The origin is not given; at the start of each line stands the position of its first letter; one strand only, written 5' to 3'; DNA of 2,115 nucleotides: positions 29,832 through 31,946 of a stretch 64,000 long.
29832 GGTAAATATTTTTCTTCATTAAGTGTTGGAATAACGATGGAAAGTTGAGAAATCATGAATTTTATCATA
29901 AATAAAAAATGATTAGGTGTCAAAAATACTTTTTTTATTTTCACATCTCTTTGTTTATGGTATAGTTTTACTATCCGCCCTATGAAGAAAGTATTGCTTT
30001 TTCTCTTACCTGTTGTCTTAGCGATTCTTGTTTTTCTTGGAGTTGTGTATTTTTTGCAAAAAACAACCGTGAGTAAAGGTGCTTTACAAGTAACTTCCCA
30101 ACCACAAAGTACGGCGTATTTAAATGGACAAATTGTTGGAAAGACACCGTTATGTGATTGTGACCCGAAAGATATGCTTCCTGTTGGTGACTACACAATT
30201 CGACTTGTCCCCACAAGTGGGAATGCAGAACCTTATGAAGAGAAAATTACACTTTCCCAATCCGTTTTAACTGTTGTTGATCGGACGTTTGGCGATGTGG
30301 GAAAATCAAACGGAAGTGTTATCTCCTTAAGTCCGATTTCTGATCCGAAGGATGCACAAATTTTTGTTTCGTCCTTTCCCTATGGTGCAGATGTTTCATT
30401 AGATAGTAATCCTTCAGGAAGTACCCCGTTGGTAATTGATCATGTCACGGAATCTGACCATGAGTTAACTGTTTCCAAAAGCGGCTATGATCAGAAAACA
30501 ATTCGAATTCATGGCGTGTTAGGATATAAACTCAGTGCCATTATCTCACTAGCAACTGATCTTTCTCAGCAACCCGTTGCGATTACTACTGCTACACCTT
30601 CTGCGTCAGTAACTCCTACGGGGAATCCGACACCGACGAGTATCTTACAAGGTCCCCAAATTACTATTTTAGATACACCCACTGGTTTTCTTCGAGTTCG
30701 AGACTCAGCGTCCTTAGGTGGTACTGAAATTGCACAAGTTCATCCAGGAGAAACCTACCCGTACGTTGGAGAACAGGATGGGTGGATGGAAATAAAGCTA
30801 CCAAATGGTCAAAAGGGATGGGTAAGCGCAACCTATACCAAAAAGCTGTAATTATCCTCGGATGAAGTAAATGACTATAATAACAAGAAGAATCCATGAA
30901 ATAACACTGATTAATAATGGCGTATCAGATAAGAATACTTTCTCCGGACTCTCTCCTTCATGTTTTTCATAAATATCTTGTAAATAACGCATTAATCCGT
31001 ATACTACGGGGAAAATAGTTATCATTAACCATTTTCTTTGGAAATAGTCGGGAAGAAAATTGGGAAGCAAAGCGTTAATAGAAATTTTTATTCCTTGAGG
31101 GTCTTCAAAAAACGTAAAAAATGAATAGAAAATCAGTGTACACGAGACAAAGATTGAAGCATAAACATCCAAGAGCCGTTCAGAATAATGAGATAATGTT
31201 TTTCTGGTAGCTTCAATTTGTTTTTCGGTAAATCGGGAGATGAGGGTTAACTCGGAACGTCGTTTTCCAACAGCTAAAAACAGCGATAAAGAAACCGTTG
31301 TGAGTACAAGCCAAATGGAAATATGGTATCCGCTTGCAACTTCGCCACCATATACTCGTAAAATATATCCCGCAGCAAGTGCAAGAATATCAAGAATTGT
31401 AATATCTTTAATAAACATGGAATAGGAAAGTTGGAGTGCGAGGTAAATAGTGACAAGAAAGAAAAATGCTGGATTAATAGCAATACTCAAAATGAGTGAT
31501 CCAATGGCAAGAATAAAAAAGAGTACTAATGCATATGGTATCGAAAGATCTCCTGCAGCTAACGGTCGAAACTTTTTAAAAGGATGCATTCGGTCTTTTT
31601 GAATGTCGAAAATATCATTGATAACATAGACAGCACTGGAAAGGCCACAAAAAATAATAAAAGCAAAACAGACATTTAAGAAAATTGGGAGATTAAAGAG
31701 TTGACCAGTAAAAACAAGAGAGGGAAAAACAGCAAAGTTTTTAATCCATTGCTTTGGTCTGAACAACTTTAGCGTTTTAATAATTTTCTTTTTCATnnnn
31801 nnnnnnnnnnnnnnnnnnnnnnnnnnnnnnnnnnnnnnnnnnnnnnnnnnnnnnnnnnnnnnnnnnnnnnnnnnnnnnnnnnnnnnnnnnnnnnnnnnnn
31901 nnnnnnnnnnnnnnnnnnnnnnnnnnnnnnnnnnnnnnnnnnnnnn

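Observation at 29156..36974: Tightly overlapping envelope-glycan operon combining a UbiA-type prenyl-phosphate sugar synthase, a MraY/WecA-like initiating transferase, an ArnT/PMT-like GT-C and a processive QxxRW GT2.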

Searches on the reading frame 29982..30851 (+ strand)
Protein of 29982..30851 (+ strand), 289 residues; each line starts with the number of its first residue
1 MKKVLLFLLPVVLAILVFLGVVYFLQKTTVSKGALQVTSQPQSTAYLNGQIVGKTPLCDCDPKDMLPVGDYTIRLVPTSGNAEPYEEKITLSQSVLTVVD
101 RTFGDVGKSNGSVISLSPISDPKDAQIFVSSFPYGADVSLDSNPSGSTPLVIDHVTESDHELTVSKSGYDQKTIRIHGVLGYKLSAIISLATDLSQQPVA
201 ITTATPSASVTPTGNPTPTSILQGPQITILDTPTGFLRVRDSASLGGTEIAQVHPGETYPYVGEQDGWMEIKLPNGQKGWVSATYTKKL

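Call 3: search_protein_families(library=pfam, proteins=[window:29982-30851:+], max_evalue=0.01)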
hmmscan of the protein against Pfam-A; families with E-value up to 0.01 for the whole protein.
window:29982-30851:+ (289 aa): 3 families
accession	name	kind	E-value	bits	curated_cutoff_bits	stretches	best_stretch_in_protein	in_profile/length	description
PF08308.17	PEGA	-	3.3e-16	59.4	20.8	2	126-171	3-48/71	PEGA domain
PF08239.17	SH3_3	-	1.5e-10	41.6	27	1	236-286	2-53/54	Bacterial SH3 domain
PF23795.1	SH3_YKFC_2nd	-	0.0068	16.6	27.4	0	260-283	28-51/57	YKFC SH3b2 domain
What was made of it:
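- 29982..30851 (+): Membrane-anchored surface protein with an N-terminal TM segment, two PEGA domains, a Ser/Thr/Pro/Ala-rich linker and a C-terminal SH3b domain. It is convergent with the PPPRS gene and abuts it. It is a conserved partner and a possible acceptor or wall-binding scaffold. PF08308 matches twice and PF08239 once (call 3).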

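Call 4: search_protein_families(library=ncbifam, proteins=[window:29982-30851:+], max_evalue=0.01)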
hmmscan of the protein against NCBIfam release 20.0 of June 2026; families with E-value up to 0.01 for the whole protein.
window:29982-30851:+ (289 aa): 3 families
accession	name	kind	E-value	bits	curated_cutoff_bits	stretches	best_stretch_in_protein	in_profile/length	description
NF040678.1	EntFM_CwpFM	equivalog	0.0015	17.6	720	1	236-285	68-116/430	enterotoxin EntFM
NF047815.1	LIC10124_lipo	equivalog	0.0025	16.4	650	0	126-178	271-323/516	LIC10124 family lipoprotein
TIGR04211.1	SH3_and_anchor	equivalog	0.0046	16.6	65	0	264-286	35-58/198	TIGR04211 family SH3 domain-containing protein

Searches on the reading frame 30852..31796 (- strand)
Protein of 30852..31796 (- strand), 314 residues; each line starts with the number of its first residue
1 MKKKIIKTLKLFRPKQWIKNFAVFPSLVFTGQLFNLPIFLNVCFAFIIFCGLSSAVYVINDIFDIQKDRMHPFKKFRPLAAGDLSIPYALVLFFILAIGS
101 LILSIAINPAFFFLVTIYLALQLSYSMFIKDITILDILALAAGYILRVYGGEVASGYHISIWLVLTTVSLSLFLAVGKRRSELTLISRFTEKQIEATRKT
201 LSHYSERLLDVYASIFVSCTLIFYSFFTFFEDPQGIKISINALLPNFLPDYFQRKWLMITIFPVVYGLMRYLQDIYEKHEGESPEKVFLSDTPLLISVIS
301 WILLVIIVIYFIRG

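Call 3: search_protein_families(library=pfam, proteins=[window:30852-31796:-], max_evalue=0.01)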
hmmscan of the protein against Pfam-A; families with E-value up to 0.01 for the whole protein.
window:30852-31796:- (314 aa): 1 family
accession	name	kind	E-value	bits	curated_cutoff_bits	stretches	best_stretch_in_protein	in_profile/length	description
PF01040.23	UbiA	-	1.1e-20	74.5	34.2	1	32-176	15-157/250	UbiA prenyltransferase family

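Call 4: search_protein_families(library=ncbifam, proteins=[window:30852-31796:-], max_evalue=0.01)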
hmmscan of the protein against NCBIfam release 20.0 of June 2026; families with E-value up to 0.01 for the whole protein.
window:30852-31796:- (314 aa): 17 families
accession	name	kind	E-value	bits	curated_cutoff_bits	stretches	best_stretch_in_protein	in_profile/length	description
NF008978.0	PRK12324.1-4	equivalog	4.6e-63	213.1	207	1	8-311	35-321/322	decaprenyl-phosphate phosphoribosyltransferase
NF008977.0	PRK12324.1-2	equivalog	3.8e-62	210.4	234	1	5-310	2-288/297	decaprenyl-phosphate phosphoribosyltransferase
NF006088.0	PRK08238.1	equivalog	6.4e-51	173.5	351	1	4-194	191-381/482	UbiA family prenyltransferase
NF008976.0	PRK12324.1-1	equivalog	5e-48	164.1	474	1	8-311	21-305/306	decaprenyl-phosphate phosphoribosyltransferase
NF009523.0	PRK12884.1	equivalog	6.3e-12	45.3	269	1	7-149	6-144/279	prenyltransferase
TIGR01475.1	ubiA_other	subfamily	9.5e-09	35.1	180.8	1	27-173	26-170/282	UbiA-like polyprenyltransferase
NF009609.0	PRK13106.1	equivalog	2.8e-07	30.2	349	1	42-174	51-184/301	prenyltransferase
TIGR01474.1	ubiA_proteo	equivalog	2.9e-07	30.2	275.45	1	52-144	53-144/282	4-hydroxybenzoate octaprenyltransferase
TIGR01473.1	cyoE_ctaB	equivalog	3.4e-07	30.3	210.3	1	9-138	4-135/281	heme o synthase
NF005742.0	PRK07566.1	equivalog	6.8e-06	25.4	313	1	6-127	29-151/315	chlorophyll synthase ChlG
NF009514.0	PRK12873.1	equivalog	1.9e-05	24.2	246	1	47-110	52-117/297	4-hydroxybenzoate polyprenyltransferase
NF009521.0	PRK12882.1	equivalog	5e-05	22.7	296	1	27-168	29-166/280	geranylgeranylglycerol-phosphate geranylgeranyltransferase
NF009525.0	PRK12887.1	equivalog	5.7e-05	22.6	226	1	47-128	60-140/310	homogentisate phytyltransferase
NF035940.1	prenyl_rel_EboC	equivalog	0.00054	19.4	250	1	37-138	36-135/292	UbiA-like protein EboC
NF009524.0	PRK12886.1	equivalog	0.003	17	387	1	46-175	48-176/291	prenyltransferase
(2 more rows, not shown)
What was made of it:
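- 30852..31796 (-): Polyprenyl-phosphate 5-phosphoribosyltransferase (DPPR synthase / PPPRS; UbiA superfamily). NF008978 scores 213.1 bits, above its 207 cut-off (call 4).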

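Call 5: search_solved_structures(query=window:30852-31796:-, max_evalue=0.01, show_alignments=1)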
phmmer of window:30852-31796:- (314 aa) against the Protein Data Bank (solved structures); distinct sequences matched with E-value up to 0.01: 3.
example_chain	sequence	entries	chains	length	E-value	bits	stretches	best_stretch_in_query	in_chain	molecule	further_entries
8j8j_D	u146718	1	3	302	8.6e-37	130.6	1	8-308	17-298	Decaprenyl-phosphate phosphoribosyltransferase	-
8j8k_A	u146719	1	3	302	1.1e-26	97.3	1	8-308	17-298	Decaprenyl-phosphate phosphoribosyltransferase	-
4od4_A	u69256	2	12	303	0.0068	19.2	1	46-158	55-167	4-hydroxybenzoate octaprenyltransferase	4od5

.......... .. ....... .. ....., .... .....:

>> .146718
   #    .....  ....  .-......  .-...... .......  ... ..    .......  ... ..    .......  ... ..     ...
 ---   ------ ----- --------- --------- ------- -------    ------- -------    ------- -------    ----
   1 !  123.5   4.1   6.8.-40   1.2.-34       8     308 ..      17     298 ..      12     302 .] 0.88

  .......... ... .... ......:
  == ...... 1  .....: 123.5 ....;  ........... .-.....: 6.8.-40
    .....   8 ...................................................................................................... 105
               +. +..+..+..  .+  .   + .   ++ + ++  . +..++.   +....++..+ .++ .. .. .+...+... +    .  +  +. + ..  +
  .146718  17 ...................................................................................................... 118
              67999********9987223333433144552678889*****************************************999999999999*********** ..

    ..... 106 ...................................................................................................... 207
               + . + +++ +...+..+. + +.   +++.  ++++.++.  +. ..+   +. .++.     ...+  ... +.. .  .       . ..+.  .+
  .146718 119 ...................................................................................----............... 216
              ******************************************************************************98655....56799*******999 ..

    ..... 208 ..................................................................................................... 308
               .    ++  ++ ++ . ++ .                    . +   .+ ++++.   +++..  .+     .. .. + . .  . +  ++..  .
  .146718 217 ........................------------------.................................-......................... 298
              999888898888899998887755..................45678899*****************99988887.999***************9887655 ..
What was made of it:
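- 30852..31796 (-): PDB 8j8j (Rv3806c) hits at E=8.6e-37 over residues 8-308 (call 5).
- On Polyprenyl-phosphate 5-phosphoribosyltransferase (DPPR synthase / PPPRS, UbiA superfamily): PDB 8j8j hits at E=8.6e-37 against 4od4 at 0.007 (call 5).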

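Call 13: find_encoding_contigs(protein=window:30852-31796:-, flank=10000, max_places=5)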
Protein window:30852-31796:- (314 aa): 4 contigs read that carry it; 4 places shown.
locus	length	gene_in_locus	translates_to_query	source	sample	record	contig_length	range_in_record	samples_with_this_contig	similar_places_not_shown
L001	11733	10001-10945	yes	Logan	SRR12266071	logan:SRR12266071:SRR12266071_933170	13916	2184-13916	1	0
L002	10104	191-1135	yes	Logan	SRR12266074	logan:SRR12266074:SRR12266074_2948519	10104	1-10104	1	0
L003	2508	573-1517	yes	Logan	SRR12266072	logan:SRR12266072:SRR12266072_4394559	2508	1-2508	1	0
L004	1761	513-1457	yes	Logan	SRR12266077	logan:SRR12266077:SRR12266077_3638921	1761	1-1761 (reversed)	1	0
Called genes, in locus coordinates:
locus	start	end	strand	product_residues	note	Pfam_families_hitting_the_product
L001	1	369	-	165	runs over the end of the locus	PF01025:GrpE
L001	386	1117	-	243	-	PF03444:WHD_HrcA (weak), PF01628:HrcA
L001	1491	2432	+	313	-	PF00892:EamA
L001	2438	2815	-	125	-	PF01687:Flavokinase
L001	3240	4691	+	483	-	PF00133:tRNA-synt_1, PF01406:tRNA-synt_1e, PF09334:tRNA-synt_1g, PF00133:tRNA-synt_1, PF01406:tRNA-synt_1e (weak)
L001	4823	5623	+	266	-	PF01026:TatD_DNase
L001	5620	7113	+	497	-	-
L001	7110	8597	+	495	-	PF02366:PMT, PF13231:PMT_2 (weak)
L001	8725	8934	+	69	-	-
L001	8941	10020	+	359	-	PF00953:Glycos_transf_4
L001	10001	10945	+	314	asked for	PF01040:UbiA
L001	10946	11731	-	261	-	?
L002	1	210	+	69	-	?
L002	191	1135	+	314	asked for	PF01040:UbiA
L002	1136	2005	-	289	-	PF08308:PEGA, PF08239:SH3_3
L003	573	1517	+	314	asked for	PF01040:UbiA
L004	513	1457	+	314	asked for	PF01040:UbiA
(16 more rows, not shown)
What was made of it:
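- Checked: One public gene call shortens the small TM protein to 69 aa (call 13).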

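Call 23: find_homologous_proteins(query=window:30852-31796:-, max_evalue=0.001)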
Query window:30852-31796:- (314 aa): 5017 proteins with E <= 0.001 among 8000 candidates; the best 120 are listed.
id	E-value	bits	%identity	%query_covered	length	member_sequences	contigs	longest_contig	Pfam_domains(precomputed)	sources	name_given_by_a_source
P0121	7.1e-186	635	94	100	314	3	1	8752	PF01040.24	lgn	-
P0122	6.8e-162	556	85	96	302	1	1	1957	PF01040.24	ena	-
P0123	1.1e-159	549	80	100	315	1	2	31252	PF01040.24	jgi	-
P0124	2.1e-154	532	78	100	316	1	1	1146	PF01040.24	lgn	-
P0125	6.9e-154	530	78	100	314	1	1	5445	PF01040.24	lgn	-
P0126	1.4e-153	529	78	100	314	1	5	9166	PF01040.24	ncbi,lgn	ncbi:MAG TPA: decaprenyl-phosphate phosphoribosyltransferase [Patescibacteria group bacterium]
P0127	2.7e-152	525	77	100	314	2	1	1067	PF01040.24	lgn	-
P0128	2.8e-152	525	76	100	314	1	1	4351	PF01040.24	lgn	-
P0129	1.7e-151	522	75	100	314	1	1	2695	PF01040.24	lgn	-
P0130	2.1e-151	522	79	96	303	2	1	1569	PF01040.24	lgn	-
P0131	7.9e-151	520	77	98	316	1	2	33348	PF01040.24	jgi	-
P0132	5.0e-150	517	75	100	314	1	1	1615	PF01040.24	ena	-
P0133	1.9e-148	512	75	100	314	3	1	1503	PF01040.24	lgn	-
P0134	2.3e-148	512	75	100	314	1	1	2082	PF01040.24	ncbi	-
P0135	3.2e-147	508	74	100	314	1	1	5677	PF01040.24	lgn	-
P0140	1.5e-143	496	71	96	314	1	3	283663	PF01040.24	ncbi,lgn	-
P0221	5.8e-132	458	66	96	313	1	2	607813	PF01040.24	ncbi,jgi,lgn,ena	-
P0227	1.0e-131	457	67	99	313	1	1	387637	PF01040.24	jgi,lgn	-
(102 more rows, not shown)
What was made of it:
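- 30852..31796 (-): NCBI already names homologues decaprenyl-phosphate phosphoribosyltransferase (call 23).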

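Call 24: find_encoding_contigs(protein=P0221, flank=10000, max_places=2)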
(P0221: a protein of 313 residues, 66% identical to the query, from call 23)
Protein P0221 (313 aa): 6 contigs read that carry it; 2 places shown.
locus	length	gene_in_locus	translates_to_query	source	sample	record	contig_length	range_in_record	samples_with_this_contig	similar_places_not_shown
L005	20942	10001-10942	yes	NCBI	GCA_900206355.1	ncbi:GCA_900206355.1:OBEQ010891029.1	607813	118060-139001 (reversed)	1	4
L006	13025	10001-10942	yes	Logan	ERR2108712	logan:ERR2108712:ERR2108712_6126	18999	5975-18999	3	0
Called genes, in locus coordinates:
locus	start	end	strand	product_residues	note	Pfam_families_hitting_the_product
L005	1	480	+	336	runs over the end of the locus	PF03417:AAT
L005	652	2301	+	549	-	PF00496:SBP_bac_5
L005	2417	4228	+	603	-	PF00672:HAMP, PF00989:PAS, PF00512:HisKA, PF02518:HATPase_c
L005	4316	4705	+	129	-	PF00072:Response_reg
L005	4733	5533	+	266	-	PF01026:TatD_DNase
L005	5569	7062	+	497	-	-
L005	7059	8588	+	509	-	PF27757:Competence-induced_Ccs4_N (faint)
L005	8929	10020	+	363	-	PF00953:Glycos_transf_4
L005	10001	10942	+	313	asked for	PF01040:UbiA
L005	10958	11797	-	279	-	PF08308:PEGA (weak), PF08239:SH3_3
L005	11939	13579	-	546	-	PF00118:Cpn60_TCP1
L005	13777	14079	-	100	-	PF00166:Cpn10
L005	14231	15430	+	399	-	PF00963:Cohesin, PF18911:PKD_4 (weak), PF00801:PKD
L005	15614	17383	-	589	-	PF00009:GTP_EFTU, PF03144:GTP_EFTU_D2, PF14492:EFG_III (weak), PF00679:EFG_C, PF06421:LepA_C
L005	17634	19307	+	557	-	PF00343:Phosphorylase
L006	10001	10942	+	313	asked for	PF01040:UbiA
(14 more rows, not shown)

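Call 25: find_encoding_contigs(protein=P0140, flank=10000, max_places=2)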
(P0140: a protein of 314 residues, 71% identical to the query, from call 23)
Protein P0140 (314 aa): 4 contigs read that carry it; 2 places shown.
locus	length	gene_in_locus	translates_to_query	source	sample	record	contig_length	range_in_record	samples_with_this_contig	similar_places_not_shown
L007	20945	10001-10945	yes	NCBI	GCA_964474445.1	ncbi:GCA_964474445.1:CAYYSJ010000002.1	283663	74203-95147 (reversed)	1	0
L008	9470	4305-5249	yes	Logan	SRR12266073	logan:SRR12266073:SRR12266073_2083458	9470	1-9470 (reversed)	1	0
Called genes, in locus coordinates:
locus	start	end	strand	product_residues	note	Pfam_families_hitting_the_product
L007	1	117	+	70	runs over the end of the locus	-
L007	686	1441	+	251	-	PF00892:EamA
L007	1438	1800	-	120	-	PF01687:Flavokinase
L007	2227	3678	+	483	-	PF00133:tRNA-synt_1, PF09334:tRNA-synt_1g, PF00133:tRNA-synt_1, PF01406:tRNA-synt_1e (weak)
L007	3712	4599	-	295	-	PF00561:Abhydrolase_1, PF12146:Hydrolase_4, PF12697:Abhydrolase_6, PF03096:Ndr (weak)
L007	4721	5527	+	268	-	PF01026:TatD_DNase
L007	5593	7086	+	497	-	-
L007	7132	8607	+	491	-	PF27757:Competence-induced_Ccs4_N (weak), PF02366:PMT, PF13231:PMT_2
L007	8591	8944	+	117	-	-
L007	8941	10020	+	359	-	PF00953:Glycos_transf_4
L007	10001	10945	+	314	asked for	PF01040:UbiA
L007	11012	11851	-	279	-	PF08308:PEGA, PF06347:SH3_4 (weak), PF08239:SH3_3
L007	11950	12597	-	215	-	PF00188:CAP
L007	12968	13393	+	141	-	-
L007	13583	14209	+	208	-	PF04294:VanW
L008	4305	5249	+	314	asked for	PF01040:UbiA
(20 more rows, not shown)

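Call 26: find_encoding_contigs(protein=P0227, flank=10000, max_places=2)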
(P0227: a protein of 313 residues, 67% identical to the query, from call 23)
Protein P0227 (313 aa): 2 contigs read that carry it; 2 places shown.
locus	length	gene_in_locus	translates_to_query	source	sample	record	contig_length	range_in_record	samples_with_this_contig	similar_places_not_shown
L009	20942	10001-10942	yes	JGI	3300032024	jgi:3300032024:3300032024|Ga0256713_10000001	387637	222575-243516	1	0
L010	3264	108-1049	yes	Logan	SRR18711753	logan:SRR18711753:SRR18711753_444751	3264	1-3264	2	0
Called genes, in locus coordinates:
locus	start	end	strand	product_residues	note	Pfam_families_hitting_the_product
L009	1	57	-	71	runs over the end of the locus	-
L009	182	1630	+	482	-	PF01406:tRNA-synt_1e (faint), PF09334:tRNA-synt_1g, PF00133:tRNA-synt_1, PF19303:Anticodon_3 (faint), PF08264:Anticodon_1 (faint)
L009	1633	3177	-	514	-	PF00884:Sulfatase (weak)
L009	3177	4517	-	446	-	-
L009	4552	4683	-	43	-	-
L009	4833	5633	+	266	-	PF01026:TatD_DNase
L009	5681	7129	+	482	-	-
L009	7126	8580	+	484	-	PF27757:Competence-induced_Ccs4_N, PF02366:PMT, PF13231:PMT_2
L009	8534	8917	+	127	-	-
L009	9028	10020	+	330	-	PF00953:Glycos_transf_4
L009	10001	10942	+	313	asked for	PF01040:UbiA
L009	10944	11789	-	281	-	PF08308:PEGA, PF08239:SH3_3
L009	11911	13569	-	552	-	PF00118:Cpn60_TCP1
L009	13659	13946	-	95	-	PF00166:Cpn10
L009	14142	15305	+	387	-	PF00963:Cohesin, PF00801:PKD, PF18911:PKD_4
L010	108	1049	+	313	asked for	PF01040:UbiA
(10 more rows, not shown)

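Call 29: find_related_loci(query=A2, collection=genome_contigs, flank=10000)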
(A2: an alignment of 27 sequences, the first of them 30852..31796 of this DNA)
Query A2 (314 aa) in genome_contigs; peptide patterns used: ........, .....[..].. (x = any residue, [..] = any of these).
306 stretches matched a pattern; 259 encode a relative of the query (tblastn E <= 1e-3); the best 80 are kept; 80 distinct loci.
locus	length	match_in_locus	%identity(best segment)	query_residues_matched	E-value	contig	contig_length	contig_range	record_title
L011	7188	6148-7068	79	8-314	2e-163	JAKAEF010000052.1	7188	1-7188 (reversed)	MAG: bacterium isolate WY1.bin131 NODE_17663_length_7188_cov_1.321909, whole genome shotgun sequence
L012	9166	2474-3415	78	1-314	2e-163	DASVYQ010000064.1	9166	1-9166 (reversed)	MAG TPA_asm: Patescibacteria group bacterium isolate SMAG_U2606 k141_641427, whole genome shotgun sequence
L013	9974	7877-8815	73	1-313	9e-153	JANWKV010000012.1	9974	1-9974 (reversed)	MAG: Candidatus Microgenomates bacterium isolate CRAIB_MAG102 c_000000009378, whole genome shotgun sequence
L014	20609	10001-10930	72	1-310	2e-148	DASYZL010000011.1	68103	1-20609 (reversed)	MAG TPA_asm: Patescibacteria group bacterium isolate SMAG_U6361 k141_401740, whole genome shotgun sequence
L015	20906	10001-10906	71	13-314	5e-147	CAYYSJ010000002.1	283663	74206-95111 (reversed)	MAG TPA_asm: uncultured Gammaproteobacteria bacterium isolate SRP272529_co1_214 genome assembly, contig: NODE_12_length_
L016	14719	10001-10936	70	1-312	2e-143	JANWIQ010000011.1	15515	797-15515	MAG: Candidatus Paceibacterota bacterium isolate CRAIB_MAG45 c_000000012416, whole genome shotgun sequence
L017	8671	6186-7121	71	1-312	7e-143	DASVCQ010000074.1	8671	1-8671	MAG TPA_asm: Patescibacteria group bacterium isolate SMAG_U2010 k141_84202, whole genome shotgun sequence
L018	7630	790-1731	65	1-314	3e-140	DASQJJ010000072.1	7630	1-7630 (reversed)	MAG TPA_asm: Candidatus Eisenbacteria bacterium isolate SMAG_U11883 k141_2719066, whole genome shotgun sequence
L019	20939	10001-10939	65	1-313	4e-139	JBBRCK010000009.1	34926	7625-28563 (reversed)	MAG: Candidatus Levyibacteriota bacterium isolate Co_metawrap_2398 Cmw_2398_k141_773930_length_34926_cov_22.9949, whole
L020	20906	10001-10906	71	13-314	3e-138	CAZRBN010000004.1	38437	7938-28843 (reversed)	MAG TPA_asm: uncultured Gammaproteobacteria bacterium isolate SRP272529_co1_183 genome assembly, contig: NODE_1446_lengt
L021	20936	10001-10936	64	1-312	2e-137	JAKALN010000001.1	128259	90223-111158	MAG: bacterium isolate WY5.bin128 NODE_199_length_128259_cov_9.479966, whole genome shotgun sequence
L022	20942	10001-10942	65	1-314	3e-137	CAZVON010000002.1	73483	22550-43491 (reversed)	MAG TPA_asm: uncultured Gammaproteobacteria bacterium isolate SRP269290_co3_805 genome assembly, contig: NODE_264_length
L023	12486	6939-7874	65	1-312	9e-137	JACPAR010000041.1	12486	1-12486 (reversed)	MAG: Candidatus Levyibacteriota bacterium isolate NC_groundwater_236_Ag_S-0.2um_36_14 S5_GD2017_2_S2_scaffold_3658, whol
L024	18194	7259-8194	68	1-312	1e-136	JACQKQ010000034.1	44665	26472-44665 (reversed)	MAG: Candidatus Levyibacteriota bacterium isolate NC_groundwater_1181_Ag_S-0.1um_42_368 S_p1_S3_coassembly_k141_1516010,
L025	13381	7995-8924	64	3-312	9e-137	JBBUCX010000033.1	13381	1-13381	MAG: Patescibacteria group bacterium isolate H51-bin115_1 H51_bin115_1_000000000033, whole genome shotgun sequence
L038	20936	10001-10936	63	1-312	5e-133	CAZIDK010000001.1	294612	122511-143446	MAG TPA_asm: uncultured Gammaproteobacteria bacterium isolate SRP302447_co4_23 genome assembly, contig: NODE_116_length_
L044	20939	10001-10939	63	1-312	2e-132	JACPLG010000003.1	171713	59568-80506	MAG: Candidatus Levyibacteriota bacterium isolate NC_groundwater_515_Ag_S-0.1um_38_10 S35_SO-1_scaffold_41853, whole gen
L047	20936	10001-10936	62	1-312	4e-132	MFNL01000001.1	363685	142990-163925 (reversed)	MAG: Candidatus Levybacteria bacterium RIFCSPHIGHO2_01_FULL_37_17 rifcsphigho2_01_scaffold_35, whole genome shotgun sequ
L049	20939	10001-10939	62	1-312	3e-132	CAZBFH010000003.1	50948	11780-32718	MAG TPA_asm: uncultured Gammaproteobacteria bacterium isolate SRP342105_co2_162 genome assembly, contig: NODE_594_length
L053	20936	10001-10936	64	1-312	5e-131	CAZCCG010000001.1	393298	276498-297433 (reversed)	MAG TPA_asm: uncultured Gammaproteobacteria bacterium isolate SRP200132_co1_33 genome assembly, contig: NODE_10_length_3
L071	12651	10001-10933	61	1-314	3e-128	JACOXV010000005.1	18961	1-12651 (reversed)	MAG: Candidatus Levyibacteriota bacterium isolate NC_groundwater_162_Ag_S-0.1um_38_10 S4_GD2017_2_S1_scaffold_1883, whol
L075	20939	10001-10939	61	1-313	2e-127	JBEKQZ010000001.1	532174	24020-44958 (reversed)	MAG: Candidatus Levyibacteriota bacterium isolate SPRUCE 49 SPRUCE_49_1, whole genome shotgun sequence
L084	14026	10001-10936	62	1-312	3e-126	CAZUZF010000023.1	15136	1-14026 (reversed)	MAG TPA_asm: uncultured Gammaproteobacteria bacterium isolate binchicken_co38_1268 genome assembly, contig: NODE_8294_le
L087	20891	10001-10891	64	1-297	4e-126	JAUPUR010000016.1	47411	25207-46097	MAG: Patescibacteria group bacterium isolate erpe_2018_sw_18hr_WHONDRS-SW48-000091_B_bin.71 scaffold_55176, whole genome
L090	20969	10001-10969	60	1-314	1e-125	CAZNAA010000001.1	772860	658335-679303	MAG TPA_asm: uncultured Gammaproteobacteria bacterium isolate SRP192515_co1_126 genome assembly, contig: NODE_1_length_7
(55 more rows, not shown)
